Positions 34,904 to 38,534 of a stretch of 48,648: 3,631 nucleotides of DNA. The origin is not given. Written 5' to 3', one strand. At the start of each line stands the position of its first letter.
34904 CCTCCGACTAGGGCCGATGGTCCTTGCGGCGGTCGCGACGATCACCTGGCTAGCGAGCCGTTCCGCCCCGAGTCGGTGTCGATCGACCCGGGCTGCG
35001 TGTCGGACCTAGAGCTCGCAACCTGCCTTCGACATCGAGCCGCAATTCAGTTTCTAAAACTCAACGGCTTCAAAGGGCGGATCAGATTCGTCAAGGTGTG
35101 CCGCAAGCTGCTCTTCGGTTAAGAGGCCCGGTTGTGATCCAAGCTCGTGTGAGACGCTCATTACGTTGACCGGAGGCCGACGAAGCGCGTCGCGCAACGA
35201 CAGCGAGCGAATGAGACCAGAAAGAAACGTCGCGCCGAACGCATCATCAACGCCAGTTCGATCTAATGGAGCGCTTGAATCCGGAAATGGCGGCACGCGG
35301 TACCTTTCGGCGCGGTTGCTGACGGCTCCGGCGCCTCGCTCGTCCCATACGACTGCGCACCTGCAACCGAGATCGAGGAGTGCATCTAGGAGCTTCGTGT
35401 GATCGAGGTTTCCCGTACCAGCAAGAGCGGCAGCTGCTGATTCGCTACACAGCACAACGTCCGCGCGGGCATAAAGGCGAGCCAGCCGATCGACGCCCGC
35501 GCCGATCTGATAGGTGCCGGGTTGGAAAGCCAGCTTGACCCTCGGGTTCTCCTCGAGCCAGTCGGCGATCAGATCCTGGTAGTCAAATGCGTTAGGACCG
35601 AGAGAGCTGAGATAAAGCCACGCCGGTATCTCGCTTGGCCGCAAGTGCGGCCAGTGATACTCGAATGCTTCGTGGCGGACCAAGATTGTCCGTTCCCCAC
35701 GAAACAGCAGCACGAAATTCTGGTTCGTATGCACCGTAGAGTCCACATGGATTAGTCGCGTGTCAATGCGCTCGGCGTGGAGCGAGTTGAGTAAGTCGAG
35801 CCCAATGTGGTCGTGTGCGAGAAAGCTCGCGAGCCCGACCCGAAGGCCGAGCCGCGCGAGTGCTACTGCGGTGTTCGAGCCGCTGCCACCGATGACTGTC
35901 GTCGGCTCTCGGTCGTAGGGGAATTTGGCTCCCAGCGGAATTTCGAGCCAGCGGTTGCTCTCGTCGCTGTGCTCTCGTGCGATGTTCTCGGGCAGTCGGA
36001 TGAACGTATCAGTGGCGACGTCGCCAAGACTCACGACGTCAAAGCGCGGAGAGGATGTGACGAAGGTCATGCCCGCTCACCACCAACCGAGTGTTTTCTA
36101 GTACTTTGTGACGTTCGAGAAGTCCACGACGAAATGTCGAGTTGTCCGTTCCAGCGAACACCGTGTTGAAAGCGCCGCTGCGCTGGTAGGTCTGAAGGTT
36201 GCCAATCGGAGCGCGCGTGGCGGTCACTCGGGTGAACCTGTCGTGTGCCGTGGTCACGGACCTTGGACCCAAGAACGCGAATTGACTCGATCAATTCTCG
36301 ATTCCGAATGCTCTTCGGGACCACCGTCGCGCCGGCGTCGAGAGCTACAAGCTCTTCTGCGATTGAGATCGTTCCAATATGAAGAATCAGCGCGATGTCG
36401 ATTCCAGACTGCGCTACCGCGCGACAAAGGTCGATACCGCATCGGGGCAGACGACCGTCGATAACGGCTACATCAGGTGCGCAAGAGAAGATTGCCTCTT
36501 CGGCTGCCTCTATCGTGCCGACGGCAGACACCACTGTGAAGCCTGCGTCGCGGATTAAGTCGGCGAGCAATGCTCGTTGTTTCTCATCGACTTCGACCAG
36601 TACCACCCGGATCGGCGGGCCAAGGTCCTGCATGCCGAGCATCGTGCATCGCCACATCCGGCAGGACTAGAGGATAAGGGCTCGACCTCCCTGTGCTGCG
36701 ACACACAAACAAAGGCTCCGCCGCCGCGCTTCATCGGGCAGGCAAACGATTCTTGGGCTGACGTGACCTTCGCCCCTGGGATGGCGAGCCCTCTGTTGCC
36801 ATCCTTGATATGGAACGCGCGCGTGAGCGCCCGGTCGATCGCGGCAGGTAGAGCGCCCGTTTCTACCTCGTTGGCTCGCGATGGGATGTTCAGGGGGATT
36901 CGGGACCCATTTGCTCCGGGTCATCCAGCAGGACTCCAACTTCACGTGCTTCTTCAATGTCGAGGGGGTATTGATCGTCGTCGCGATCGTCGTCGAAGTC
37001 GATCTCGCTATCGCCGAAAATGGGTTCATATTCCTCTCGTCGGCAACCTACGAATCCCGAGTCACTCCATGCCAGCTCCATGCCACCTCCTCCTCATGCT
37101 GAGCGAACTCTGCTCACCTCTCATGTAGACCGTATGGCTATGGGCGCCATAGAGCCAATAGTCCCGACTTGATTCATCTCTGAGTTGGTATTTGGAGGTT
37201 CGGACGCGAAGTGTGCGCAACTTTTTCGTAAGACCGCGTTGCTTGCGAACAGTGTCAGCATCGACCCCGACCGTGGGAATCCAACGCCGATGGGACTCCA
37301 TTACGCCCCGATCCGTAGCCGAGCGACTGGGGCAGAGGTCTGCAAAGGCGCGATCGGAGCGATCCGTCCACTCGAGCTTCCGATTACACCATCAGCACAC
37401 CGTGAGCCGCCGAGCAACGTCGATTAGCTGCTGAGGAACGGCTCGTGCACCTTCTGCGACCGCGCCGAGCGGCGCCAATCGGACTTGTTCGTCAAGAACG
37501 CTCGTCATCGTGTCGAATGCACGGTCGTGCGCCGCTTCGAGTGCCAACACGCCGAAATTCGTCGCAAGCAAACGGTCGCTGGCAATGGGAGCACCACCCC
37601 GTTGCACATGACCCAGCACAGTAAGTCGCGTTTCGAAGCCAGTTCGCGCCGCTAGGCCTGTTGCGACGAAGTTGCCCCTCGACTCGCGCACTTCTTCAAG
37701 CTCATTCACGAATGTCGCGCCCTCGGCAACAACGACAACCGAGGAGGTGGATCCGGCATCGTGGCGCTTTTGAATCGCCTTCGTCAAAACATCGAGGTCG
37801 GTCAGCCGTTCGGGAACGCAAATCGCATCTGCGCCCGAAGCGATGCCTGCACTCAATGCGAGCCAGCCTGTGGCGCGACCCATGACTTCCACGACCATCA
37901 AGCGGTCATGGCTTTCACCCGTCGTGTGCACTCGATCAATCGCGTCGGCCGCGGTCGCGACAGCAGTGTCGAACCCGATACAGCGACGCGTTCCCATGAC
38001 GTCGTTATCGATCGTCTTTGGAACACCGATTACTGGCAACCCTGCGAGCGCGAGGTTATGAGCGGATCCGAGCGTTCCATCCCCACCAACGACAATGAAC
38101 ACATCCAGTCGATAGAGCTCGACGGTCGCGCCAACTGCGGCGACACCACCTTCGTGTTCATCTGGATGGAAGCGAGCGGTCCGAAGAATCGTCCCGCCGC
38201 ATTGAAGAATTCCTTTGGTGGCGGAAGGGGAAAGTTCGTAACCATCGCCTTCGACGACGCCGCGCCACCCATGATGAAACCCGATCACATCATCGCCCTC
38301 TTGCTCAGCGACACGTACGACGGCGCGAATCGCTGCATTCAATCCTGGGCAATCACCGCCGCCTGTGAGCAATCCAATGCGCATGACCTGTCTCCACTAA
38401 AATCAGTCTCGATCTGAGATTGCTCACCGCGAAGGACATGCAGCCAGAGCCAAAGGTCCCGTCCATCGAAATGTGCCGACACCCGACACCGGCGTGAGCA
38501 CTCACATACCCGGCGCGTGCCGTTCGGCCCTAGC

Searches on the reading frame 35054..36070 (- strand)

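Call 64: search_protein_families(library=pfam, proteins=[window:35054-36070:-], max_evalue=0.001)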
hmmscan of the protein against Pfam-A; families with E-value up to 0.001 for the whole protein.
window:35054-36070:- (338 aa): 1 family
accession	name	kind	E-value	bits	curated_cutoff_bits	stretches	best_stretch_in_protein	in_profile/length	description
PF00294.29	PfkB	-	8.5e-23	81.6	25.8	1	55-298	30-281/302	pfkB family carbohydrate kinase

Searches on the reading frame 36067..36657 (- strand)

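Call 64: search_protein_families(library=pfam, proteins=[window:36067-36657:-], max_evalue=0.001)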
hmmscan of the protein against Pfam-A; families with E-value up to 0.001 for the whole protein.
window:36067-36657:- (196 aa): 1 family
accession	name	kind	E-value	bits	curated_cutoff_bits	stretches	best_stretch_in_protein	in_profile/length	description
PF00072.30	Response_reg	-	1.1e-08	35.6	30.2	1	18-126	1-110/111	Response regulator receiver domain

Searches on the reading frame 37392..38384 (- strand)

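Call 64: search_protein_families(library=pfam, proteins=[window:37392-38384:-], max_evalue=0.001)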
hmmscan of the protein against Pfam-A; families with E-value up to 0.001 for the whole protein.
window:37392-38384:- (330 aa): 1 family
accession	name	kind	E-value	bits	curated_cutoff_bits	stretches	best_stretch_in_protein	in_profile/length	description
PF00365.25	PFK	-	8.3e-97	324.3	30.9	1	2-284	1-276/277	Phosphofructokinase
